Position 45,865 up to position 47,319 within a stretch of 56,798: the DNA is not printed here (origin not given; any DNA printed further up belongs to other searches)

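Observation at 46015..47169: ParA-family ATPase fused to a glycogen-binding CBM48 domain, 3 kb from glgC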

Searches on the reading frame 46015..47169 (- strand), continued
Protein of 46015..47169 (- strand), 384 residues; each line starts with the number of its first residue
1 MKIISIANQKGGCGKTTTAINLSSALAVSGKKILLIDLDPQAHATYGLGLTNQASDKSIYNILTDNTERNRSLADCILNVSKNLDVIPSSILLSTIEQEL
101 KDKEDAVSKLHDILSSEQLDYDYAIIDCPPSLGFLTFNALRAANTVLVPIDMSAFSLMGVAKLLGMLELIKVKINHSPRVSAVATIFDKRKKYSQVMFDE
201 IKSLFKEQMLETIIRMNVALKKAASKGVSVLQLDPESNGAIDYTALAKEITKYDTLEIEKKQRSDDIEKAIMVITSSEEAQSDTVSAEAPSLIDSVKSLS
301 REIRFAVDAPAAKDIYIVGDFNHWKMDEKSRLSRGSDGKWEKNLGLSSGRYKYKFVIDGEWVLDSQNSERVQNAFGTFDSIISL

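Call 6: find_homologous_proteins(query=window:46015-47169:-, max_evalue=1e-10)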
Query window:46015-47169:- (384 aa): 7999 proteins with E <= 1e-10 among 8000 candidates; the best 120 are listed.
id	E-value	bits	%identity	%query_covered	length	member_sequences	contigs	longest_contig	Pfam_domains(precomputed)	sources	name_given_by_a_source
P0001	1.9e-241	818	100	100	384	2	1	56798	PF00142.25,PF02922.25,PF10609.16,PF16561.12,PF01656.30,PF13614.13,PF09140.18,PF06564.19,PF02374.22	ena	-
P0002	4.2e-216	735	87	100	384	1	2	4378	PF00142.25,PF02922.25,PF10609.16,PF16561.12,PF01656.30,PF13614.13,PF09140.18,PF06564.19,PF02374.22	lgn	-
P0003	2.2e-207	706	83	100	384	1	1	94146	PF00142.25,PF10609.16,PF16561.12,PF01656.30,PF13614.13,PF09140.18,PF06564.19,PF02374.22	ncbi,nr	ncbi:MAG: AAA family ATPase [Candidatus Omnitrophica bacterium]|nr:AAA family ATPase [Candidatus Omn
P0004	7.8e-207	704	83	100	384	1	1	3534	PF00142.25,PF02922.25,PF10609.16,PF16561.12,PF01656.30,PF13614.13,PF09140.18,PF06564.19,PF02374.22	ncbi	-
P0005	1.6e-195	667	79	100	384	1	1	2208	PF00142.25,PF02922.25,PF10609.16,PF16561.12,PF01656.30,PF13614.13,PF09140.18,PF06564.19,PF02374.22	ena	-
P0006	4.7e-194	662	79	100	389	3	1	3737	PF00142.25,PF10609.16,PF16561.12,PF01656.30,PF13614.13,PF09140.18,PF06564.19,PF02374.22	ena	-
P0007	2.9e-193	660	78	100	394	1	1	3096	PF00142.25,PF10609.16,PF16561.12,PF01656.30,PF13614.13,PF09140.18,PF06564.19,PF02374.22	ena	-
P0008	1.7e-192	657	80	100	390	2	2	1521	PF00142.25,PF02922.25,PF10609.16,PF16561.12,PF01656.30,PF13614.13,PF09140.18,PF06564.19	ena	-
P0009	2.3e-191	653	77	100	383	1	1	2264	PF00142.25,PF02922.25,PF10609.16,PF16561.12,PF01656.30,PF13614.13,PF09140.18,PF06564.19,PF02374.22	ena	-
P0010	8.8e-191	651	77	100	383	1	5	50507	PF00142.25,PF02922.25,PF10609.16,PF16561.12,PF01656.30,PF13614.13,PF09140.18,PF06564.19,PF02374.22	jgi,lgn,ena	jgi:chromosome partitioning protein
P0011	3.2e-186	636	74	100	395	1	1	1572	PF00142.25,PF02922.25,PF10609.16,PF16561.12,PF01656.30,PF13614.13,PF09140.18,PF06564.19,PF02374.22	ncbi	-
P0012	3.4e-185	633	75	100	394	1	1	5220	PF00142.25,PF10609.16,PF16561.12,PF01656.30,PF13614.13,PF09140.18,PF06564.19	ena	-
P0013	1.1e-181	622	73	100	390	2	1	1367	PF00142.25,PF02922.25,PF10609.16,PF16561.12,PF01656.30,PF13614.13,PF09140.18,PF06564.19,PF02374.22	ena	-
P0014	3.2e-181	620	74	100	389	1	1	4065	PF00142.25,PF02922.25,PF10609.16,PF16561.12,PF01656.30,PF13614.13,PF09140.18,PF06564.19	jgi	jgi:chromosome partitioning protein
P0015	7.1e-180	616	74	100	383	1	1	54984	PF00142.25,PF02922.25,PF10609.16,PF16561.12,PF01656.30,PF13614.13,PF09140.18,PF06564.19,PF02374.22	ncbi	-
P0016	1.4e-179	615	73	100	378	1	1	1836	PF00142.25,PF02922.25,PF10609.16,PF16561.12,PF01656.30,PF13614.13,PF09140.18,PF06564.19,PF02374.22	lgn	-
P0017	1.5e-179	615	74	100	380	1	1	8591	PF00142.25,PF02922.25,PF10609.16,PF16561.12,PF01656.30,PF13614.13,PF09140.18,PF06564.19,PF02374.22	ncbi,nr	ncbi:MAG: AAA family ATPase [Candidatus Omnitrophica bacterium]|nr:AAA family ATPase [Candidatus Omn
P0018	1.6e-179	614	72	100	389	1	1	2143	PF00142.25,PF10609.16,PF16561.12,PF01656.30,PF13614.13,PF09140.18,PF06564.19,PF02374.22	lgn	-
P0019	3.6e-179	613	72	100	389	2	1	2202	PF00142.25,PF02922.25,PF10609.16,PF16561.12,PF01656.30,PF13614.13,PF09140.18,PF06564.19,PF02374.22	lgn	-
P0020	3.7e-179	613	72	100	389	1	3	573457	PF00142.25,PF10609.16,PF16561.12,PF01656.30,PF13614.13,PF09140.18,PF06564.19,PF02374.22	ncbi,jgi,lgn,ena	-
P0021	6.4e-179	612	74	100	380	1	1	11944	PF00142.25,PF10609.16,PF16561.12,PF01656.30,PF13614.13,PF09140.18,PF06564.19,PF02374.22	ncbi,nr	ncbi:MAG: AAA family ATPase [Candidatus Omnitrophica bacterium]|nr:AAA family ATPase [Candidatus Omn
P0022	1.2e-178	611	74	100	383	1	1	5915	PF00142.25,PF02922.25,PF10609.16,PF16561.12,PF01656.30,PF13614.13,PF09140.18,PF06564.19,PF02374.22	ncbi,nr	ncbi:MAG: AAA family ATPase [Candidatus Omnitrophota bacterium]|nr:AAA family ATPase [Candidatus Omn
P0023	3.0e-178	610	73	100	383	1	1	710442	PF00142.25,PF02922.25,PF10609.16,PF16561.12,PF01656.30,PF13614.13,PF09140.18,PF06564.19,PF02374.22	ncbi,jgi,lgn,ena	ncbi:MAG: AAA family ATPase [Candidatus Omnitrophota bacterium]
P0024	9.5e-178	609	72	100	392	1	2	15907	PF00142.25,PF02922.25,PF10609.16,PF16561.12,PF01656.30,PF13614.13,PF09140.18,PF06564.19,PF02374.22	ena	-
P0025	1.1e-177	608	71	100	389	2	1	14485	PF00142.25,PF10609.16,PF16561.12,PF01656.30,PF13614.13,PF09140.18,PF06564.19,PF02374.22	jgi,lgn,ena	-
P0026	7.2e-177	606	75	100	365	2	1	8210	PF00142.25,PF02922.25,PF10609.16,PF16561.12,PF01656.30,PF13614.13,PF09140.18,PF06564.19,PF02374.22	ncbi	-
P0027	9.6e-176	602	73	100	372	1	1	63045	PF00142.25,PF02922.25,PF10609.16,PF16561.12,PF01656.30,PF13614.13,PF07015.18,PF09140.18,PF06564.19,PF02374.22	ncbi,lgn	-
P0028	1.1e-175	602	71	100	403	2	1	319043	PF00142.25,PF02922.25,PF10609.16,PF16561.12,PF01656.30,PF13614.13,PF09140.18,PF06564.19,PF02374.22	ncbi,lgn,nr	ncbi:MAG: AAA family ATPase [Candidatus Omnitrophica bacterium]|nr:AAA family ATPase [Candidatus Omn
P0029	3.0e-171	587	69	100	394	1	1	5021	PF00142.25,PF02922.25,PF10609.16,PF16561.12,PF01656.30,PF13614.13,PF09140.18,PF06564.19,PF02374.22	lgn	-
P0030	4.6e-169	580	71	100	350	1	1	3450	PF00142.25,PF02922.25,PF10609.16,PF16561.12,PF01656.30,PF13614.13,PF09140.18,PF06564.19,PF02374.22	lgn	-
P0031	3.5e-167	574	67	100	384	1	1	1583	PF00142.25,PF02922.25,PF10609.16,PF16561.12,PF01656.30,PF13614.13,PF09140.18,PF06564.19,PF02374.22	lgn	-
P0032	1.9e-165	568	66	100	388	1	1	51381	PF00142.25,PF02922.25,PF10609.16,PF16561.12,PF01656.30,PF13614.13,PF09140.18,PF06564.19,PF02374.22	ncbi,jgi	ncbi:MAG: AAA family ATPase [Candidatus Omnitrophota bacterium]|jgi:chromosome partitioning protein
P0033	4.8e-165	567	68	100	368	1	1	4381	PF00142.25,PF02922.25,PF10609.16,PF16561.12,PF01656.30,PF13614.13,PF09140.18,PF06564.19,PF02374.22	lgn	-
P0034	7.2e-165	566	67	100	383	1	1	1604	PF00142.25,PF02922.25,PF10609.16,PF16561.12,PF01656.30,PF13614.13,PF09140.18,PF06564.19,PF02374.22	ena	-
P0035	3.3e-164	564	66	100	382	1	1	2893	PF00142.25,PF02922.25,PF10609.16,PF16561.12,PF01656.30,PF13614.13,PF09140.18,PF06564.19,PF02374.22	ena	-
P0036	1.5e-163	562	66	100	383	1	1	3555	PF00142.25,PF02922.25,PF10609.16,PF16561.12,PF01656.30,PF13614.13,PF09140.18,PF06564.19,PF02374.22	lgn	-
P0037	2.0e-162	558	67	100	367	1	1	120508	PF00142.25,PF02922.25,PF10609.16,PF16561.12,PF01656.30,PF13614.13,PF09140.18,PF06564.19,PF02374.22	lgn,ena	-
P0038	4.5e-162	557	65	100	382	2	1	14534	PF00142.25,PF02922.25,PF10609.16,PF16561.12,PF01656.30,PF13614.13,PF07015.18,PF09140.18,PF06564.19,PF02374.22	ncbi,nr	ncbi:MAG: AAA family ATPase [Candidatus Omnitrophica bacterium]|nr:AAA family ATPase [Candidatus Omn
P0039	7.4e-162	556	66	100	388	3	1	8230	PF00142.25,PF02922.25,PF10609.16,PF16561.12,PF01656.30,PF13614.13,PF09140.18,PF06564.19,PF02374.22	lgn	-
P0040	7.9e-162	556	66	100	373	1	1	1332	PF00142.25,PF02922.25,PF10609.16,PF16561.12,PF01656.30,PF13614.13,PF09140.18,PF06564.19,PF02374.22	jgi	-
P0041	1.2e-161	556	65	100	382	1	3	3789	PF00142.25,PF02922.25,PF10609.16,PF16561.12,PF01656.30,PF13614.13,PF09140.18,PF06564.19,PF02374.22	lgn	-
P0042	6.4e-161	553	64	100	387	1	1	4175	PF00142.25,PF02922.25,PF10609.16,PF16561.12,PF01656.30,PF13614.13,PF09140.18,PF06564.19,PF02374.22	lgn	-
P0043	7.7e-161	553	65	100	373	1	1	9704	PF00142.25,PF02922.25,PF10609.16,PF16561.12,PF01656.30,PF13614.13,PF09140.18,PF06564.19,PF02374.22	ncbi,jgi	-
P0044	1.3e-160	552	65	100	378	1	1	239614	PF00142.25,PF02922.25,PF10609.16,PF16561.12,PF01656.30,PF13614.13,PF09140.18,PF06564.19,PF02374.22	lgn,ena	-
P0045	1.9e-160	552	65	100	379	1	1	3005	PF00142.25,PF02922.25,PF10609.16,PF16561.12,PF01656.30,PF13614.13,PF09140.18,PF06564.19,PF02374.22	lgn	-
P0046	3.9e-160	551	65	100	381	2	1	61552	PF00142.25,PF02922.25,PF10609.16,PF16561.12,PF01656.30,PF13614.13,PF09140.18,PF06564.19,PF02374.22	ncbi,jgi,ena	ncbi:MAG: AAA family ATPase [Candidatus Omnitrophota bacterium]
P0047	1.9e-159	548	65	99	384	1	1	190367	PF00142.25,PF02922.25,PF10609.16,PF16561.12,PF01656.30,PF13614.13,PF09140.18,PF06564.19,PF02374.22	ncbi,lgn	-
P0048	2.3e-159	548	63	100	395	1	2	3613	PF00142.25,PF10609.16,PF16561.12,PF01656.30,PF13614.13,PF09140.18,PF06564.19,PF02374.22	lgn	-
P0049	2.6e-159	548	66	100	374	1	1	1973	PF00142.25,PF10609.16,PF16561.12,PF01656.30,PF13614.13,PF09140.18,PF06564.19,PF02374.22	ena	-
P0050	3.4e-159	548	66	100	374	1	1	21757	PF00142.25,PF10609.16,PF16561.12,PF01656.30,PF13614.13,PF09140.18,PF06564.19,PF02374.22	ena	-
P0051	6.5e-159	547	65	100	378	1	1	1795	PF00142.25,PF02922.25,PF10609.16,PF16561.12,PF01656.30,PF13614.13,PF09140.18,PF06564.19,PF02374.22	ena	-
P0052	1.1e-158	546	64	100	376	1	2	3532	PF00142.25,PF02922.25,PF10609.16,PF16561.12,PF01656.30,PF13614.13,PF09140.18,PF06564.19,PF02374.22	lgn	-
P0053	7.2e-158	543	64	100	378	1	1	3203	PF00142.25,PF02922.25,PF10609.16,PF16561.12,PF01656.30,PF13614.13,PF09140.18,PF06564.19,PF02374.22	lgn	-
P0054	9.9e-158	543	66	100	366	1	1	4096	PF00142.25,PF02922.25,PF10609.16,PF16561.12,PF01656.30,PF13614.13,PF09140.18,PF06564.19,PF02374.22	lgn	-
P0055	1.6e-157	542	64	100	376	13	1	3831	PF00142.25,PF02922.25,PF10609.16,PF16561.12,PF01656.30,PF13614.13,PF09140.18,PF06564.19,PF02374.22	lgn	-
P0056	2.0e-157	542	63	100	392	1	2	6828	PF00142.25,PF02922.25,PF10609.16,PF16561.12,PF01656.30,PF13614.13,PF09140.18,PF06564.19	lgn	-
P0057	2.2e-157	542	63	100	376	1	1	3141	PF00142.25,PF02922.25,PF10609.16,PF16561.12,PF01656.30,PF13614.13,PF09140.18,PF06564.19,PF02374.22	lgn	-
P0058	2.3e-157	542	64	100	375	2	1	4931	PF00142.25,PF02922.25,PF10609.16,PF16561.12,PF01656.30,PF13614.13,PF09140.18,PF06564.19,PF02374.22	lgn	-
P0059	2.9e-157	541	64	100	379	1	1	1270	PF00142.25,PF02922.25,PF10609.16,PF16561.12,PF01656.30,PF13614.13,PF09140.18,PF06564.19,PF02374.22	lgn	-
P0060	5.2e-157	540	64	100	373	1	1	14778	PF00142.25,PF02922.25,PF10609.16,PF16561.12,PF01656.30,PF13614.13,PF09140.18,PF06564.19,PF02374.22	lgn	-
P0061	8.8e-157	540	65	100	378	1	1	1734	PF00142.25,PF02922.25,PF10609.16,PF16561.12,PF01656.30,PF13614.13,PF09140.18,PF06564.19,PF02374.22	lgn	-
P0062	2.5e-156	538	61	100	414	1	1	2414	PF00142.25,PF02922.25,PF10609.16,PF16561.12,PF01656.30,PF13614.13,PF09140.18,PF06564.19,PF02374.22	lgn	-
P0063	3.0e-156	538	64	100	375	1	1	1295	PF00142.25,PF02922.25,PF10609.16,PF16561.12,PF01656.30,PF13614.13,PF09140.18,PF06564.19,PF02374.22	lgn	-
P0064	3.5e-156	538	65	100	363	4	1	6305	PF00142.25,PF02922.25,PF10609.16,PF16561.12,PF01656.30,PF13614.13,PF09140.18,PF06564.19,PF02374.22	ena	-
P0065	3.8e-156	538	66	100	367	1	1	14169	PF00142.25,PF02922.25,PF10609.16,PF16561.12,PF01656.30,PF13614.13,PF09140.18,PF06564.19,PF02374.22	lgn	-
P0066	9.3e-156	536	63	100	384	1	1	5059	PF00142.25,PF02922.25,PF10609.16,PF16561.12,PF01656.30,PF13614.13,PF09140.18,PF06564.19,PF02374.22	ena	-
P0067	1.0e-155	536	62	100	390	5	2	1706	PF00142.25,PF02922.25,PF10609.16,PF16561.12,PF01656.30,PF13614.13,PF09140.18,PF06564.19,PF02374.22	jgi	jgi:chromosome partitioning protein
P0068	1.0e-155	536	63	100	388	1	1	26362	PF00142.25,PF02922.25,PF10609.16,PF16561.12,PF01656.30,PF13614.13,PF09140.18,PF06564.19,PF02374.22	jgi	-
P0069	1.1e-155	536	62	100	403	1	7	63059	PF00142.25,PF02922.25,PF10609.16,PF16561.12,PF01656.30,PF13614.13,PF09140.18,PF06564.19,PF02374.22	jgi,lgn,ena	jgi:chromosome partitioning protein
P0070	1.2e-155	536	65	100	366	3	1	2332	PF00142.25,PF02922.25,PF10609.16,PF16561.12,PF01656.30,PF13614.13,PF09140.18,PF06564.19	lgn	-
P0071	1.3e-155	536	65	100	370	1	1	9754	PF00142.25,PF10609.16,PF16561.12,PF01656.30,PF13614.13,PF09140.18,PF06564.19,PF02374.22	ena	-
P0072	1.3e-155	536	61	100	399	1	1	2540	PF00142.25,PF02922.25,PF10609.16,PF16561.12,PF01656.30,PF13614.13,PF09140.18,PF06564.19,PF02374.22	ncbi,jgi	jgi:chromosome partitioning protein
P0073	1.9e-155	535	63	100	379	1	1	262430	PF00142.25,PF02922.25,PF10609.16,PF16561.12,PF01656.30,PF13614.13,PF09140.18,PF06564.19,PF02374.22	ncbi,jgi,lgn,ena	ncbi:MAG: AAA family ATPase [Candidatus Omnitrophota bacterium]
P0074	2.0e-155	535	63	100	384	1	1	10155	PF00142.25,PF02922.25,PF10609.16,PF16561.12,PF01656.30,PF13614.13,PF09140.18,PF06564.19,PF02374.22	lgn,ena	-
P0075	2.2e-155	535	62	100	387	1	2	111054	PF00142.25,PF02922.25,PF10609.16,PF16561.12,PF01656.30,PF13614.13,PF09140.18,PF06564.19,PF02374.22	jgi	jgi:chromosome partitioning protein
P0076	3.3e-155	534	63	100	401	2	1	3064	PF00142.25,PF02922.25,PF10609.16,PF16561.12,PF01656.30,PF13614.13,PF09140.18,PF06564.19,PF02374.22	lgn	-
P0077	4.6e-155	534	62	100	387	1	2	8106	PF00142.25,PF02922.25,PF10609.16,PF16561.12,PF01656.30,PF13614.13,PF09140.18,PF06564.19,PF02374.22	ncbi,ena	-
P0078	4.9e-155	534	62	100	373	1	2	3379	PF00142.25,PF02922.25,PF10609.16,PF16561.12,PF01656.30,PF13614.13,PF09140.18,PF06564.19,PF02374.22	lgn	-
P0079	6.7e-155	533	65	100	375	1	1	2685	PF00142.25,PF02922.25,PF10609.16,PF16561.12,PF01656.30,PF13614.13,PF09140.18,PF06564.19,PF02374.22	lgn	-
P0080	7.1e-155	533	65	100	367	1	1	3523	PF00142.25,PF02922.25,PF10609.16,PF16561.12,PF01656.30,PF13614.13,PF09140.18,PF06564.19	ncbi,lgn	-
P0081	7.4e-155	533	62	100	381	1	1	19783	PF00142.25,PF02922.25,PF10609.16,PF16561.12,PF01656.30,PF13614.13,PF09140.18,PF06564.19,PF02374.22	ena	-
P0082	1.3e-154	532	63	100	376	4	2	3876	PF00142.25,PF10609.16,PF16561.12,PF01656.30,PF13614.13,PF09140.18,PF06564.19,PF02374.22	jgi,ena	jgi:chromosome partitioning protein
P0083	1.4e-154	532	63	100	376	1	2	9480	PF00142.25,PF02922.25,PF10609.16,PF16561.12,PF01656.30,PF13614.13,PF09140.18,PF06564.19,PF02374.22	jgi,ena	-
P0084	1.5e-154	532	60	100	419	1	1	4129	PF00142.25,PF02922.25,PF10609.16,PF16561.12,PF01656.30,PF13614.13,PF09140.18,PF06564.19,PF02374.22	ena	-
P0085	1.5e-154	532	61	100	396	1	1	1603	PF00142.25,PF10609.16,PF16561.12,PF01656.30,PF13614.13,PF09140.18,PF06564.19,PF02374.22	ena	-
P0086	1.9e-154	532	64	100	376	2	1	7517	PF00142.25,PF02922.25,PF10609.16,PF16561.12,PF01656.30,PF13614.13,PF09140.18,PF06564.19,PF02374.22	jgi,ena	-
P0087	1.9e-154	532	62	100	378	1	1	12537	PF00142.25,PF02922.25,PF10609.16,PF16561.12,PF01656.30,PF13614.13,PF09140.18,PF06564.19,PF02374.22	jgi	jgi:chromosome partitioning protein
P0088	2.0e-154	532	62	100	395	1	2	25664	PF00142.25,PF02922.25,PF10609.16,PF16561.12,PF01656.30,PF22058.3,PF13614.13,PF09140.18,PF06564.19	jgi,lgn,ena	-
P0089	2.8e-154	531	64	100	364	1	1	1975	PF00142.25,PF02922.25,PF10609.16,PF16561.12,PF01656.30,PF13614.13,PF09140.18,PF06564.19,PF02374.22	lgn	-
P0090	3.0e-154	531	62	99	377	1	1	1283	PF00142.25,PF02922.25,PF10609.16,PF16561.12,PF01656.30,PF13614.13,PF09140.18,PF06564.19,PF02374.22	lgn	-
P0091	3.6e-154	531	58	99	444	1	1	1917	PF00142.25,PF10609.16,PF16561.12,PF01656.30,PF13614.13,PF09140.18,PF06564.19,PF02374.22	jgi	jgi:chromosome partitioning protein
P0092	3.7e-154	531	64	100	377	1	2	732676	PF00142.25,PF02922.25,PF10609.16,PF16561.12,PF01656.30,PF13614.13,PF09140.18,PF06564.19,PF02374.22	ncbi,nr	ncbi:MAG: AAA family ATPase [Candidatus Omnitrophica bacterium]|nr:AAA family ATPase [Candidatus Omn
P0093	4.0e-154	531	62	99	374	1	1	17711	PF00142.25,PF02922.25,PF10609.16,PF16561.12,PF01656.30,PF13614.13,PF09140.18,PF06564.19,PF02374.22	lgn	-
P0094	5.0e-154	531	60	100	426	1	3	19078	PF00142.25,PF02922.25,PF10609.16,PF16561.12,PF01656.30,PF13614.13,PF09140.18,PF06564.19,PF02374.22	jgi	jgi:chromosome partitioning protein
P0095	5.1e-154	531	64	100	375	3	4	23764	PF00142.25,PF02922.25,PF10609.16,PF16561.12,PF01656.30,PF13614.13,PF09140.18,PF06564.19,PF02374.22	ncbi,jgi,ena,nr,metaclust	ncbi:MAG: hypothetical protein A2987_02735 [Omnitrophica bacterium RIFCSPLOWO2_01_FULL_45_10]|nr:MAG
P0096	5.5e-154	530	62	100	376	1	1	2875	PF00142.25,PF02922.25,PF10609.16,PF16561.12,PF01656.30,PF13614.13,PF09140.18,PF06564.19,PF02374.22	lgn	-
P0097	7.2e-154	530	62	100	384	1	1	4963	PF00142.25,PF02922.25,PF10609.16,PF16561.12,PF01656.30,PF13614.13,PF07015.18,PF09140.18,PF06564.19,PF02374.22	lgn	-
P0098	9.9e-154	530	62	100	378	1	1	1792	PF00142.25,PF02922.25,PF10609.16,PF16561.12,PF01656.30,PF13614.13,PF09140.18,PF06564.19,PF02374.22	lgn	-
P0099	1.0e-153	530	63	100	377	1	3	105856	PF00142.25,PF02922.25,PF10609.16,PF16561.12,PF01656.30,PF13614.13,PF09140.18,PF06564.19,PF02374.22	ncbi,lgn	-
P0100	1.0e-153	530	60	100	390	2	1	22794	PF00142.25,PF02922.25,PF10609.16,PF16561.12,PF01656.30,PF13614.13,PF09140.18,PF06564.19,PF02374.22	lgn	-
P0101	1.7e-153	529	62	100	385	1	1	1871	PF00142.25,PF02922.25,PF10609.16,PF16561.12,PF01656.30,PF13614.13,PF09140.18,PF06564.19,PF02374.22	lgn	-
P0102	1.8e-153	529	63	100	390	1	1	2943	PF00142.25,PF02922.25,PF10609.16,PF16561.12,PF01656.30,PF13614.13,PF09140.18,PF06564.19,PF02374.22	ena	-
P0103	1.9e-153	529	63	99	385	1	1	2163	PF00142.25,PF02922.25,PF10609.16,PF16561.12,PF01656.30,PF13614.13,PF09140.18,PF06564.19,PF02374.22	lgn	-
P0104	2.4e-153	528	61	100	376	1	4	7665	PF00142.25,PF02922.25,PF10609.16,PF16561.12,PF01656.30,PF13614.13,PF07015.18,PF09140.18,PF06564.19,PF02374.22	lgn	-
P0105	2.4e-153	528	62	100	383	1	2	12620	PF00142.25,PF02922.25,PF10609.16,PF16561.12,PF01656.30,PF13614.13,PF09140.18,PF06564.19,PF02374.22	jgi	jgi:chromosome partitioning protein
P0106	2.6e-153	528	61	100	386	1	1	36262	PF00142.25,PF02922.25,PF10609.16,PF16561.12,PF01656.30,PF13614.13,PF09140.18,PF06564.19,PF02374.22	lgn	-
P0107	2.7e-153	528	62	100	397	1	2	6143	PF00142.25,PF02922.25,PF10609.16,PF16561.12,PF01656.30,PF13614.13,PF07015.18,PF09140.18,PF06564.19,PF02374.22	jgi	jgi:chromosome partitioning protein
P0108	3.5e-153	528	62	100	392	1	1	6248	PF00142.25,PF02922.25,PF10609.16,PF16561.12,PF01656.30,PF13614.13,PF09140.18,PF06564.19,PF02374.22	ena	-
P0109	4.3e-153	528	61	100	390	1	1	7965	PF00142.25,PF02922.25,PF10609.16,PF16561.12,PF01656.30,PF13614.13,PF09140.18,PF06564.19,PF02374.22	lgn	-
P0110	4.5e-153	527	62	100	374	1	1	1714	PF00142.25,PF02922.25,PF10609.16,PF16561.12,PF01656.30,PF13614.13,PF09140.18,PF06564.19,PF02374.22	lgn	-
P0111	5.3e-153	527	63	100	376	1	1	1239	PF00142.25,PF02922.25,PF10609.16,PF16561.12,PF01656.30,PF13614.13,PF09140.18,PF06564.19,PF02374.22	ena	-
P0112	5.4e-153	527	61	100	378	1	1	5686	PF00142.25,PF02922.25,PF10609.16,PF16561.12,PF01656.30,PF13614.13,PF09140.18,PF06564.19,PF02374.22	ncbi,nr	ncbi:MAG: AAA family ATPase [Candidatus Omnitrophota bacterium]|nr:AAA family ATPase [Candidatus Omn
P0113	7.4e-153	527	60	100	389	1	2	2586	PF00142.25,PF02922.25,PF10609.16,PF16561.12,PF01656.30,PF13614.13,PF09140.18,PF06564.19,PF02374.22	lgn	-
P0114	7.8e-153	527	61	100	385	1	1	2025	PF00142.25,PF02922.25,PF10609.16,PF16561.12,PF01656.30,PF13614.13,PF09140.18,PF06564.19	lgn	-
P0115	8.0e-153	527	56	100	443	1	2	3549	PF00142.25,PF02922.25,PF10609.16,PF16561.12,PF01656.30,PF13614.13,PF09140.18,PF06564.19,PF02374.22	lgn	-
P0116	8.4e-153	527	65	100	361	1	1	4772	PF00142.25,PF02922.25,PF10609.16,PF16561.12,PF01656.30,PF13614.13,PF09140.18,PF06564.19,PF02374.22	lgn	-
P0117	8.5e-153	527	61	100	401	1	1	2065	PF00142.25,PF02922.25,PF10609.16,PF16561.12,PF01656.30,PF13614.13,PF09140.18,PF06564.19,PF02374.22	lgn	-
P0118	1.3e-152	526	65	100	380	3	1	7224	PF00142.25,PF02922.25,PF10609.16,PF16561.12,PF01656.30,PF13614.13,PF09140.18,PF06564.19,PF02374.22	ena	-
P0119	1.3e-152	526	62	100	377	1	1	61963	PF00142.25,PF10609.16,PF16561.12,PF01656.30,PF13614.13,PF09140.18,PF06564.19,PF02374.22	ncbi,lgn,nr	ncbi:MAG: AAA family ATPase [Candidatus Omnitrophica bacterium]|nr:AAA family ATPase [Candidatus Omn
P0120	1.3e-152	526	62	100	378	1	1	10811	PF00142.25,PF02922.25,PF10609.16,PF16561.12,PF01656.30,PF13614.13,PF09140.18,PF06564.19,PF02374.22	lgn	-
